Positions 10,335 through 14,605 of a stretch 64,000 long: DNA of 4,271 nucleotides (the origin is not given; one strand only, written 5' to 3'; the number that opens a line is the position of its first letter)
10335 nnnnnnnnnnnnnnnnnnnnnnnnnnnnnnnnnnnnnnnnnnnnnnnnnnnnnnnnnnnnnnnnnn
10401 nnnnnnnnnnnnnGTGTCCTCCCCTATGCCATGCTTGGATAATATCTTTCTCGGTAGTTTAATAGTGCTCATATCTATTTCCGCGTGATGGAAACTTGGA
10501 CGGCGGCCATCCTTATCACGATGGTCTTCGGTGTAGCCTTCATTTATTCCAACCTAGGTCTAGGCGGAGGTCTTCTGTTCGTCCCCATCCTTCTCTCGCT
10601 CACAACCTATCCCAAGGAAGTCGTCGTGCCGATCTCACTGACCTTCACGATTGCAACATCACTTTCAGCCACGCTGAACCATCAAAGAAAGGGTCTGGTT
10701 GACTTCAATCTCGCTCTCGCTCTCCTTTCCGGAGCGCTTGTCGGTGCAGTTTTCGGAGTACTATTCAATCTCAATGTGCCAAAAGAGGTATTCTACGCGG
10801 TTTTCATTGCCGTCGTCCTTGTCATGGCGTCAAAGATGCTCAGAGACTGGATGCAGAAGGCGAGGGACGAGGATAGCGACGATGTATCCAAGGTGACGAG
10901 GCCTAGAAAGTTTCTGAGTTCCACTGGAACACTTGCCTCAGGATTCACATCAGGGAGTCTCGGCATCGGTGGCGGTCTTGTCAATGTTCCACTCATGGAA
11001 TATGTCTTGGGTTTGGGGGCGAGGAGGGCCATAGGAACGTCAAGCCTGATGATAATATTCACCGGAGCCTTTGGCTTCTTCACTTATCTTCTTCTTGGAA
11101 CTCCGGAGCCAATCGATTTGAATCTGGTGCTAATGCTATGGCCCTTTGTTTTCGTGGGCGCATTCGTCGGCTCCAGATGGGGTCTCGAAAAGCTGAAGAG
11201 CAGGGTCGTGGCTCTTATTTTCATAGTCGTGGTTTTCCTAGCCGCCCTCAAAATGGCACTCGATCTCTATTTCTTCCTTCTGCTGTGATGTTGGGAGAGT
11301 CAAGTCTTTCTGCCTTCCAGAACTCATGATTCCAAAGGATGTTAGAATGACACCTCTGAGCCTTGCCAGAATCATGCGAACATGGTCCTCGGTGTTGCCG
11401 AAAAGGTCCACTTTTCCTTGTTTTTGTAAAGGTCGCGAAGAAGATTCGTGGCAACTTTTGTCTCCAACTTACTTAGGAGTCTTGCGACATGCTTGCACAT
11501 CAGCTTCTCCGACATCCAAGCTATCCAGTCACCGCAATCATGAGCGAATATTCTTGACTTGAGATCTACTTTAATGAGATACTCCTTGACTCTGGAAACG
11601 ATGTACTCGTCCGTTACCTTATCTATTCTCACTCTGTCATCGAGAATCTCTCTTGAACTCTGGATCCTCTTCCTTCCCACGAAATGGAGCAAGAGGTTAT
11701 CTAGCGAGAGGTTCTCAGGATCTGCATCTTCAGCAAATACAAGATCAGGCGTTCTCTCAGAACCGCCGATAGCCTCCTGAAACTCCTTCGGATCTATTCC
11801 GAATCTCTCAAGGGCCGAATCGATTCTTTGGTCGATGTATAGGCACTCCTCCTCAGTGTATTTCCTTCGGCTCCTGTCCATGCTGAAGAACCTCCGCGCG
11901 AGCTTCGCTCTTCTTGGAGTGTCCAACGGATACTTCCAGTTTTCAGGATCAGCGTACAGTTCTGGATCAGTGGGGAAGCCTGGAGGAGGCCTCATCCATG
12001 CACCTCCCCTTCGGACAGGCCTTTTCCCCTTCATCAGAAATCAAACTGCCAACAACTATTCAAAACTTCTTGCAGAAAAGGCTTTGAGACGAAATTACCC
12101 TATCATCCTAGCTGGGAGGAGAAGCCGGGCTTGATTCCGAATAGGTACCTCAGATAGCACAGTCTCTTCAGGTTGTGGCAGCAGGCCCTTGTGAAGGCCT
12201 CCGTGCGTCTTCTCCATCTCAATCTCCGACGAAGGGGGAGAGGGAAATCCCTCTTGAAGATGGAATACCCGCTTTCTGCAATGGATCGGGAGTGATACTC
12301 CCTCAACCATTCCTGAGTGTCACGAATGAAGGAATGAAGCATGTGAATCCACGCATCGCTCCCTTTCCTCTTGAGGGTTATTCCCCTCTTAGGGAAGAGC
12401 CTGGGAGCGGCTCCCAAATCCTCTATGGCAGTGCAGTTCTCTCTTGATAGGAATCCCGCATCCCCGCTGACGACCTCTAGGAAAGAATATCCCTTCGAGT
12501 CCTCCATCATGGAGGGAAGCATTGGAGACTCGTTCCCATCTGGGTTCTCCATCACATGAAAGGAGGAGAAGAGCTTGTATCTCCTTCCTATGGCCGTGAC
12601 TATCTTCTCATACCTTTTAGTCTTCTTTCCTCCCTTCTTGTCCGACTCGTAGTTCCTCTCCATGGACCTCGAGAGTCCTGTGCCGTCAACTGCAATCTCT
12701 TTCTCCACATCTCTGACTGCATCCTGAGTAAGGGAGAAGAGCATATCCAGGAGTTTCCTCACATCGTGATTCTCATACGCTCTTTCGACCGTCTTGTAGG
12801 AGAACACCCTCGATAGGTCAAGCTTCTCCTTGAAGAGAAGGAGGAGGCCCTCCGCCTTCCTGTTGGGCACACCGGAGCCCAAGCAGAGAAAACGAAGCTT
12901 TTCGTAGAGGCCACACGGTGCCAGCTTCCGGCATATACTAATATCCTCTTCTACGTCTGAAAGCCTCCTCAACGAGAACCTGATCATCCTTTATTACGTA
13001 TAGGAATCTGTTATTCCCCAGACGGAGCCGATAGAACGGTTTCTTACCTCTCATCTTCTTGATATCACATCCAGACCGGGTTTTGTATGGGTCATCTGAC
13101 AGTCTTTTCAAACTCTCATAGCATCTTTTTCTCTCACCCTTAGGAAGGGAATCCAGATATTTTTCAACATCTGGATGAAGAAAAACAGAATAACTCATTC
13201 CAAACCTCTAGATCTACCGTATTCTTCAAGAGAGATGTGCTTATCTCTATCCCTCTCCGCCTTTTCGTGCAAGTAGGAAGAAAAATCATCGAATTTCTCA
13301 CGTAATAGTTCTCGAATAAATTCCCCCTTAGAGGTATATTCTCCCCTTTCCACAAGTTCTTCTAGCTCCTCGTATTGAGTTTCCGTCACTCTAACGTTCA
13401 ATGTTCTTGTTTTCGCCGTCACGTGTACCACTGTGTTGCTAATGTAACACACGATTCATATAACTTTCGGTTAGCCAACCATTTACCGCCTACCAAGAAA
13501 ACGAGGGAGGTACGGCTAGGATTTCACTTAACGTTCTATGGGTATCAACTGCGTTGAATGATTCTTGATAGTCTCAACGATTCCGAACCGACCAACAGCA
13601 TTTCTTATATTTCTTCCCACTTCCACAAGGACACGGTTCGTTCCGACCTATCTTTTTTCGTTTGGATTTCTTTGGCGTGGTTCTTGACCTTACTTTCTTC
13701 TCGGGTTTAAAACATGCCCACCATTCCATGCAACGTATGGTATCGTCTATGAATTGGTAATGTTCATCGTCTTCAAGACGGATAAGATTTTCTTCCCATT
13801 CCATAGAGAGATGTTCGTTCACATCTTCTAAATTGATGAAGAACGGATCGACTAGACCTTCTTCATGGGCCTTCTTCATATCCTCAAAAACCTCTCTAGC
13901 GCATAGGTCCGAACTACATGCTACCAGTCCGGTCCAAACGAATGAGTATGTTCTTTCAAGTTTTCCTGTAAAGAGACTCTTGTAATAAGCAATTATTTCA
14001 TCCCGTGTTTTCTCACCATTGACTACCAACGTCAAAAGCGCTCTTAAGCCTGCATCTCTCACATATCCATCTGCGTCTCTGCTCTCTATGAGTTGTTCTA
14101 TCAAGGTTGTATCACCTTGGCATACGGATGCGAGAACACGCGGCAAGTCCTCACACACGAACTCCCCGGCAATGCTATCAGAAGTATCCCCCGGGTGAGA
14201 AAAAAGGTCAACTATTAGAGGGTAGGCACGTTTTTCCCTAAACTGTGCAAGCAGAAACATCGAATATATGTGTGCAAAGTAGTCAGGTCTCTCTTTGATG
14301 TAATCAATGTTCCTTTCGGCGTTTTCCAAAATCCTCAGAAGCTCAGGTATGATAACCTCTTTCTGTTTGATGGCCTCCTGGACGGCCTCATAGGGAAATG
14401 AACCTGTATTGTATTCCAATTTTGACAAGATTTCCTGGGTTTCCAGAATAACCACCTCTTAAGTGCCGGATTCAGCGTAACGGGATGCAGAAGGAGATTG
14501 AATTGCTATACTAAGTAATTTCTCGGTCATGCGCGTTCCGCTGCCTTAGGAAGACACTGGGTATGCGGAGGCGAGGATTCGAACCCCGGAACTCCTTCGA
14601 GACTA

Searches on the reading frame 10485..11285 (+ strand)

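Call 15: search_protein_families(library=pfam, proteins=[window:10485-11285:+], max_evalue=0.001)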
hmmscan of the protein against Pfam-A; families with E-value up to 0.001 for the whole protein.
window:10485-11285:+ (267 aa): 1 family
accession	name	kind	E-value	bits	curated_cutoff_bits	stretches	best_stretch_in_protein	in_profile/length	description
PF01925.25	TauE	-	8.6e-46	156.9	32.6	1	11-257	2-237/237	Sulfite exporter TauE/SafE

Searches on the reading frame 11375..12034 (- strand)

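Call 15: search_protein_families(library=pfam, proteins=[window:11375-12034:-], max_evalue=0.001)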
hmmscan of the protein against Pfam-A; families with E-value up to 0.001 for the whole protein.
window:11375-12034:- (220 aa): 1 family
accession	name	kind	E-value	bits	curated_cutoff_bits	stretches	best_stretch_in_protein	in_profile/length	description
PF20223.3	DUF6582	-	5.2e-05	23.9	27.3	1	27-81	25-79/83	Family of unknown function (DUF6582)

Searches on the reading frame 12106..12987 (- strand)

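Call 15: search_protein_families(library=pfam, proteins=[window:12106-12987:-], max_evalue=0.001)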
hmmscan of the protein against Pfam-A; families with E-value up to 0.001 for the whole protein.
window:12106-12987:- (294 aa): 1 family
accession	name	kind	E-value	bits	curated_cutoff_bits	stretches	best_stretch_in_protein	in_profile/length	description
PF01609.27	DDE_Tnp_1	-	4.8e-09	36.7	23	1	96-273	5-200/200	Transposase DDE domain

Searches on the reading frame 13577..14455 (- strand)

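Call 15: search_protein_families(library=pfam, proteins=[window:13577-14455:-], max_evalue=0.001)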
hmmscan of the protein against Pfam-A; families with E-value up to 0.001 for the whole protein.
window:13577-14455:- (293 aa): 2 families
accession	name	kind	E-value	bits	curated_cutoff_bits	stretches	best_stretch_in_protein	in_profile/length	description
PF06685.17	DUF1186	-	6.9e-89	298.1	22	1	5-249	2-246/247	Protein of unknown function (DUF1186)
PF02810.21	SEC-C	-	7.4e-10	38.9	20.4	1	271-288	1-18/19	SEC-C motif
